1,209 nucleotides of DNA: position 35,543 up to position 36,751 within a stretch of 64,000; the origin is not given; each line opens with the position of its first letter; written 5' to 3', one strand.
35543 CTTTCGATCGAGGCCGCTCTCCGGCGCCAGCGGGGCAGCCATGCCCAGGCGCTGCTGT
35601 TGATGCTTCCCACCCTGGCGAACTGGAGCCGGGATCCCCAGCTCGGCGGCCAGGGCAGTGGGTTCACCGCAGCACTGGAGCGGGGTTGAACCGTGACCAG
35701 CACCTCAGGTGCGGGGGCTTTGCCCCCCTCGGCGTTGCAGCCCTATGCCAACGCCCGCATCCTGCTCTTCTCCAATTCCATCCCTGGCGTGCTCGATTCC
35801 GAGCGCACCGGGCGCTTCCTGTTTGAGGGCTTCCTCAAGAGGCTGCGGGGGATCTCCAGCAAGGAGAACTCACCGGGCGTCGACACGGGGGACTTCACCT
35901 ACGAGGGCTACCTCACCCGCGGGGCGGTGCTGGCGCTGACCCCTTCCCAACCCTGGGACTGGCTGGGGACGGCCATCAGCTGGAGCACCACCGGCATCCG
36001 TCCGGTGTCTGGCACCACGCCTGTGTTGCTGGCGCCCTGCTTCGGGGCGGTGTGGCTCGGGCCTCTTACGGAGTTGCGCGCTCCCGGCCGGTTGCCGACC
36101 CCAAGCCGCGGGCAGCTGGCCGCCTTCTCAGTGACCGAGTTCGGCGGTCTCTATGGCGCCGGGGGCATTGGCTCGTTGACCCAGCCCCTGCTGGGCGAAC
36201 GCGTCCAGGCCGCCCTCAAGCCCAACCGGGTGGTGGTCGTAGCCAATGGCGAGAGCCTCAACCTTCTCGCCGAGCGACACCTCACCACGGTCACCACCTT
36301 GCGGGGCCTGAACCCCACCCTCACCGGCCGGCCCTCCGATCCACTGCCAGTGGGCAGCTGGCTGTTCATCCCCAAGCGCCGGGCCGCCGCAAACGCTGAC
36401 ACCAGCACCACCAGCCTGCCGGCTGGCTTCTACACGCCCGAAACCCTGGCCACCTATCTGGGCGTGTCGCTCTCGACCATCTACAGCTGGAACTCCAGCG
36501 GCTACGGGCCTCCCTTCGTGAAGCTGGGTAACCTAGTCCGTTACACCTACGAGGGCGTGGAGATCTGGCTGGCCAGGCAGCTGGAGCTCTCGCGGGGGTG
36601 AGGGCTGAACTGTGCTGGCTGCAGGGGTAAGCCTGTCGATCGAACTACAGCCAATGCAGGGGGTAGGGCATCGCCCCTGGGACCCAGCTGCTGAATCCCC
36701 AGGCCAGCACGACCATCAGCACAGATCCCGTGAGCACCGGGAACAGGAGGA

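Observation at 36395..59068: Complete nitrate/nitrite/cyanate assimilation supercluster sits between the two halves of a phage-like morphogenesis module, bracketed by a 207-bp direct repeat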

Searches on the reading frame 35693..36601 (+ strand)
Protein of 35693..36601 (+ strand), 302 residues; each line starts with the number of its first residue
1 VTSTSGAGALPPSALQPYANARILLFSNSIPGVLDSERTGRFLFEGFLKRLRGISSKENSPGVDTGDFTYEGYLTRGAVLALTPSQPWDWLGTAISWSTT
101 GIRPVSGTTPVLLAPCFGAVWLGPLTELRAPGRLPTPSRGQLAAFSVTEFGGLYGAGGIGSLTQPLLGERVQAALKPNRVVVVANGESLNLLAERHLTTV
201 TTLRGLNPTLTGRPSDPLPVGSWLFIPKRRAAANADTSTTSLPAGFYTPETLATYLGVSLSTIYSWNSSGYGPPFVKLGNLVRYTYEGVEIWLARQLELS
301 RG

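Call 5: search_protein_families(library=pfam, proteins=[window:35693-36601:+], max_evalue=0.01)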
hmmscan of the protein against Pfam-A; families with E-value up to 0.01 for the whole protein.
window:35693-36601:+ (302 aa): 2 families
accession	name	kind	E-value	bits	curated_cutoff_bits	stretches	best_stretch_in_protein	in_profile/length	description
PF12728.13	HTH_17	-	5.7e-08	33.3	27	1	246-296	1-50/51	Helix-turn-helix domain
PF01476.26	LysM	-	8.9e-05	22.8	20.9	1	182-227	2-43/43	LysM domain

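Call 8: search_protein_families(library=phrogs, proteins=[window:35693-36601:+], max_evalue=0.01)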
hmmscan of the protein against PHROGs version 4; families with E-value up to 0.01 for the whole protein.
window:35693-36601:+ (302 aa): 4 families
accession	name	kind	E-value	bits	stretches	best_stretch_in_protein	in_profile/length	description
phrog_66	-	integration and excision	7.6e-08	33.4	1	229-296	76-143/412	excisionase and transcriptional regulator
phrog_2474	-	transcription regulation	0.00015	22.6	1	224-270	26-72/118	MerR-like transcriptional regulator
phrog_597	-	DNA, RNA and nucleotide metabolism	0.0017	19.4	1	229-294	95-162/200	DNA binding protein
phrog_15534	-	DNA, RNA and nucleotide metabolism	0.0047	18.5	1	250-293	47-88/93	HTH DNA binding protein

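Call 15: find_related_loci(query=window:35693-36601:+, collection=genome_contigs, flank=10000)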
Query window:35693-36601:+ (302 aa) in genome_contigs; peptide patterns used: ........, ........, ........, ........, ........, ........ (x = any residue, [..] = any of these).
258 stretches matched a pattern; 43 encode a relative of the query (tblastn E <= 1e-3); 43 distinct loci.
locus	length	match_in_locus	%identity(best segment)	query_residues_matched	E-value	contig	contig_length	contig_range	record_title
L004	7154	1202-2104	93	1-301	6e-176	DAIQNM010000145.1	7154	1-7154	MAG TPA_asm: Cyanobium sp. CTOTU6536 NODE_4486_length_7154_cov_4.689675, whole genome shotgun sequence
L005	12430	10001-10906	92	1-302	9e-174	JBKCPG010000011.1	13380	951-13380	MAG: Cyanobacteriota bacterium isolate samp_506_semibin_447 samp_506_50323, whole genome shotgun sequence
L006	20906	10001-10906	91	1-302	2e-173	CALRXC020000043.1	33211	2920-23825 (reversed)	MAG: Synechococcus sp. UW140 isolate JJ-M1A6-103-1-mx-bin641 genome assembly, contig: JJ-M1A6-103-C139, whole genome sho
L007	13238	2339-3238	93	3-302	2e-173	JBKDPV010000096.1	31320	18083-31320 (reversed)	MAG: Cyanobacteriota bacterium isolate samp_2151_metadecoder_337 samp_2151_820503, whole genome shotgun sequence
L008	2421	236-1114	94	10-302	0e+0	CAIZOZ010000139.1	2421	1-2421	MAG: uncultured cyanobacterium isolate Loc090519-5m_bin-1412 genome assembly, contig: bin-1412:139/572, whole genome sho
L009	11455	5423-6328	87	1-302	6e-172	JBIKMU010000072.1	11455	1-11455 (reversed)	MAG: Cyanobium sp. isolate ME2014-09-11_3300037507_group5_bin183 Rohwer_bin1323_scaffold_5589_c1, whole genome shotgun s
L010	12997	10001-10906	91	1-302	4e-172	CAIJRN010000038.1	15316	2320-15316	MAG: uncultured cyanobacterium isolate Umea1p2_bin-0011 genome assembly, contig: bin-0011:38/86, whole genome shotgun se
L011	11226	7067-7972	90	1-302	6e-171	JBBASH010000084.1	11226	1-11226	MAG: Cyanobium sp. isolate EUL_240 ctg84-EUL_240, whole genome shotgun sequence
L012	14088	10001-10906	89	1-302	1e-170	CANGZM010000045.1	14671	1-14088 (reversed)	MAG: Synechococcaceae bacterium isolate RE-18aug17-136 genome assembly, contig: RE-18aug17-C5960, whole genome shotgun s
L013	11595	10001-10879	92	10-302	2e-170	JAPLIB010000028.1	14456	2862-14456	MAG: Cyanobacteriota bacterium isolate LacPavin_0818_WC50_MAG_64_39 LacPavin_0818_WC50_scaffold_49597, whole genome shot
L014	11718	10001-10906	89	1-302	3e-170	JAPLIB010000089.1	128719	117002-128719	MAG: Cyanobacteriota bacterium isolate LacPavin_0818_WC50_MAG_64_39 LacPavin_0818_WC50_scaffold_338309, whole genome sho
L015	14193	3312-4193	91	9-302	7e-170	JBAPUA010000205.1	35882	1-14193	MAG: Cyanobium sp. isolate MFD02847_ilm_asm_bin12 k127_208233, whole genome shotgun sequence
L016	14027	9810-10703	90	5-302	5e-169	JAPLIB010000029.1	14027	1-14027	MAG: Cyanobacteriota bacterium isolate LacPavin_0818_WC50_MAG_64_39 LacPavin_0818_WC50_scaffold_564474, whole genome sho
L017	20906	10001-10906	88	1-302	4e-168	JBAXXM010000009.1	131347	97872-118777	MAG: Synechococcaceae cyanobacterium ELA739 MAG739_9, whole genome shotgun sequence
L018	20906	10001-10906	89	1-302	3e-168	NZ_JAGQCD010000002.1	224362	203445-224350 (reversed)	Cyanobium sp. Cruz-8D1 Cruz-8D1-C2, whole genome shotgun sequence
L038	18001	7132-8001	88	13-302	8e-161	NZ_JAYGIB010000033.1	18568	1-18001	Synechococcus sp. BA-132 BA5 NODE_87_length_18568_cov_29.666016, whole genome shotgun sequence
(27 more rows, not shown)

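Call 37: find_related_loci(query=window:35693-36601:+, collection=viral_contigs, flank=10000)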
Query window:35693-36601:+ (302 aa) in viral_contigs; peptide patterns used: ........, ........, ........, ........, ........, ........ (x = any residue, [..] = any of these).
16 stretches matched a pattern; 8 encode a relative of the query (tblastn E <= 1e-3); 7 distinct loci.
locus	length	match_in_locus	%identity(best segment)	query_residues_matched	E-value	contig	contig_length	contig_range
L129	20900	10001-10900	88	3-302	4e-167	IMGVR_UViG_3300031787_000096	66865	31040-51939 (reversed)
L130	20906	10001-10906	87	1-302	2e-166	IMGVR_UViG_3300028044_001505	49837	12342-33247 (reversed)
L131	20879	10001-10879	90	10-302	5e-166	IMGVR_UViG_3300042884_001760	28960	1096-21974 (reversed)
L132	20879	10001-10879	89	10-302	3e-165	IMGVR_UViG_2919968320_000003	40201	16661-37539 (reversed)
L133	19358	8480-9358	89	10-302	6e-164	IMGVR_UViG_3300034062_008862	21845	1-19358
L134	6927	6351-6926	89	10-201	4e-102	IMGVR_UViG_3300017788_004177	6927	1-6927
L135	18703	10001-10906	86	1-302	4e-166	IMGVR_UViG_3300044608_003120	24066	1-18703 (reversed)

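Call 49: search_protein_families(library=pfam, proteins=[L017:10914-11807:+, L017:11818-13344:-, L017:13553-13996:-, L017:14274-14648:-, L017:15263-15727:-, L017:15602-16267:+, L017:16425-17147:+, L038:8492-9232:+, L038:9229-9549:+], max_evalue=0.01)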
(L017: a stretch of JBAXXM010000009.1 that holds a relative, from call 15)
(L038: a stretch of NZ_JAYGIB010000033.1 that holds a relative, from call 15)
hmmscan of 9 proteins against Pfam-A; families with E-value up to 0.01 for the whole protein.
L017:10914-11807:+ (297 aa): 3 families
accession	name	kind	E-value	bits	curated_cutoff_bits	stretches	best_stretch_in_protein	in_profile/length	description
PF14525.12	AraC_binding_2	-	1.3e-09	38.5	27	1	42-212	1-160/173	AraC-binding-like domain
PF00165.29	HTH_AraC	-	2.3e-05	24.8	26.6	1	252-287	6-41/42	Bacterial regulatory helix-turn-helix proteins, AraC family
PF12833.13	HTH_18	-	6e-05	23.7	33.6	1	261-291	2-32/80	Helix-turn-helix domain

L017:11818-13344:- (508 aa): 0 families

L017:13553-13996:- (147 aa): 0 families

L017:14274-14648:- (124 aa): 0 families

L017:15263-15727:- (154 aa): 1 family
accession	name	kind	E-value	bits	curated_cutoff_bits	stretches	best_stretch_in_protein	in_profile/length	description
PF08019.17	EptA_B_N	-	0.0059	16.9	22.3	0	69-128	66-124/152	Phosphoethanolamine transferase EptA/EptB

L017:15602-16267:+ (221 aa): 0 families

L017:16425-17147:+ (240 aa): 0 families

L038:8492-9232:+ (246 aa): 0 families

L038:9229-9549:+ (106 aa): 0 families
